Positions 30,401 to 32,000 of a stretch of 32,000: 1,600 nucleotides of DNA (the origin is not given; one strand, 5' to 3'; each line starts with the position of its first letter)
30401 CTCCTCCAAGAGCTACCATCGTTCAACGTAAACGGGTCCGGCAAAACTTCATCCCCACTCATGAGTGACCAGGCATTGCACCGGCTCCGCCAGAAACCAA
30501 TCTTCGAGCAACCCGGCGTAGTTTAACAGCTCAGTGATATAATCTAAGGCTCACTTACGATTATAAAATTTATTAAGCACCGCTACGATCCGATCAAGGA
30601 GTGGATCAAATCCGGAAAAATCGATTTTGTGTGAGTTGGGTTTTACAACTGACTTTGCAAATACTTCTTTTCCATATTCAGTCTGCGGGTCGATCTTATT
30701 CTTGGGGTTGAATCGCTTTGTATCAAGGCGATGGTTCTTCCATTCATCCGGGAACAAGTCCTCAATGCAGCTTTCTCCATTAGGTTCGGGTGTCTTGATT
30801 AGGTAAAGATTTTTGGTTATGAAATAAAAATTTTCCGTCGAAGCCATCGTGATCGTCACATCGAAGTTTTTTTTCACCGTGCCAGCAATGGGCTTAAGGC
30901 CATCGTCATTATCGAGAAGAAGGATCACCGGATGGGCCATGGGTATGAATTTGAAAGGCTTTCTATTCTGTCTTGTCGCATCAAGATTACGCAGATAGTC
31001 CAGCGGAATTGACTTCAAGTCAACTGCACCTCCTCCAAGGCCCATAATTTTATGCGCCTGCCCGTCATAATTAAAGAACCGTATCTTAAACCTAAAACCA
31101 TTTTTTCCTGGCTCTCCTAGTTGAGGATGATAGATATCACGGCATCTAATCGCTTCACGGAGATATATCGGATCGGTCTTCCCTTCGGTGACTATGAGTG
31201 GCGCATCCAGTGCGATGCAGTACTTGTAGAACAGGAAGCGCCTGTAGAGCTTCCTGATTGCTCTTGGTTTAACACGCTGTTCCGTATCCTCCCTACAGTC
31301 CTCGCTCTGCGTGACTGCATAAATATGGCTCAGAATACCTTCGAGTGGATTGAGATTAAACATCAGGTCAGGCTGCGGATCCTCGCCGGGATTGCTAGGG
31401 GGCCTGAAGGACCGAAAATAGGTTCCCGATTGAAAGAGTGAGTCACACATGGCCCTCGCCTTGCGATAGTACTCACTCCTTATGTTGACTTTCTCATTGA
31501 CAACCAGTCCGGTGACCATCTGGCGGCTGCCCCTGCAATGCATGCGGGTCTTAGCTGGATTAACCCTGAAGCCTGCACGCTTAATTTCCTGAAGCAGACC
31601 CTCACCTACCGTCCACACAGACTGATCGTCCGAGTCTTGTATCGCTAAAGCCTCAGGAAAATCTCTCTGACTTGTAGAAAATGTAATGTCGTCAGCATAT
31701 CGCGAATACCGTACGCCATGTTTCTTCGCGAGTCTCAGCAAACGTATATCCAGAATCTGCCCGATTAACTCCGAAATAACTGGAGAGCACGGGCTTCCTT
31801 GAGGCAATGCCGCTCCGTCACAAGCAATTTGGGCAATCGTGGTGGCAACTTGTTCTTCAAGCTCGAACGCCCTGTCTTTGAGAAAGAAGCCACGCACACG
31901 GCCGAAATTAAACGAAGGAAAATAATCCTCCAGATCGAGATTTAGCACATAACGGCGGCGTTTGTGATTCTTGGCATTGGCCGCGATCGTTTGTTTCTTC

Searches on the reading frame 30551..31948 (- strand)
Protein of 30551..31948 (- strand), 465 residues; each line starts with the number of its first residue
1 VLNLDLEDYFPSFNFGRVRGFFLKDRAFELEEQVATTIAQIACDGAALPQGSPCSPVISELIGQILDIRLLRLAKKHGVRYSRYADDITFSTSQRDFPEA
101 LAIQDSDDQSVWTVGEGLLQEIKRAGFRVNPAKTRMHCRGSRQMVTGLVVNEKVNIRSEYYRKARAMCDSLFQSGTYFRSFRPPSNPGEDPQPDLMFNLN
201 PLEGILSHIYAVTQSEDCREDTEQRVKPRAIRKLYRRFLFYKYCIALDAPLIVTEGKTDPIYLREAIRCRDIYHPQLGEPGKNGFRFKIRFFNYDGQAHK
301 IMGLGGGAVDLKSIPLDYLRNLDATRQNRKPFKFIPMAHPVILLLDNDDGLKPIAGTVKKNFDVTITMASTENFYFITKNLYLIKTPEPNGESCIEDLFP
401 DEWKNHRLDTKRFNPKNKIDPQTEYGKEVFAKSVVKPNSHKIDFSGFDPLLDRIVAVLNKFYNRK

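Call 18: search_protein_families(library=pfam, proteins=[window:30551-31948:-], max_evalue=0.001)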
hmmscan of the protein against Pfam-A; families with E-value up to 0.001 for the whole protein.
window:30551-31948:- (465 aa): 1 family
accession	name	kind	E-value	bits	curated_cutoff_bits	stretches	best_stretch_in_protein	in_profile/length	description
PF00078.32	RVT_1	-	4e-10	40.2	29.6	1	44-138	115-193/205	Reverse transcriptase (RNA-dependent DNA polymerase)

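Call 20: search_protein_families(library=padloc, proteins=[window:30551-31948:-], max_evalue=0.001)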
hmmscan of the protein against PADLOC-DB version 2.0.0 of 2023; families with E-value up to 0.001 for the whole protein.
window:30551-31948:- (465 aa): 46 families (the best 25 are shown)
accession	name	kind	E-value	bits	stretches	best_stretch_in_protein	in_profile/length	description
PDLC02966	RT-Toprim_I-C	-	8.2e-166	550.8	1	2-464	119-554/568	single gene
PDLC02963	RT-Toprim_I-C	-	2.3e-164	546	1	2-463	114-550/552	single gene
PDLC02964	RT-Toprim_I-C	-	7.9e-116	385.9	1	2-461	110-552/554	single gene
PDLC02967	RT-Toprim_I-C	-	5e-114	380.1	1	2-460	109-547/549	single gene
PDLC02962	RT-TIR_XII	-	5e-66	221.5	1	2-173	108-274/478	single gene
PDLC02961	RT-TIR_XII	-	1.1e-65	220.4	1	2-173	110-276/475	single gene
PDLC02959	RT-Protease_XI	-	4.3e-63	212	1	2-177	102-272/510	single gene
PDLC02968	RT-Toprim_I-C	-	2.8e-62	209.3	1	2-299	93-368/529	single gene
PDLC02960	RT-Protease_XI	-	8.6e-62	207.7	1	2-175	100-267/506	single gene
PDLC02965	RT-Toprim_I-C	-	1.9e-61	206.5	1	2-269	93-348/529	single gene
PDLC02956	RT_XIII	-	1e-41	141.5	1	2-175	211-386/469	-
PDLC02946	RT_III-A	-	2.5e-37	126.7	1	2-165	128-273/330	-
PDLC02955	RT_X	-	1.3e-34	117.8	1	2-176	91-247/272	-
PDLC02942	RT_III-A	-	1.4e-34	117.7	1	1-165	135-281/341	-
PDLC02941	RT_II-A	-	1.2e-33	114.6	1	1-173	106-262/309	-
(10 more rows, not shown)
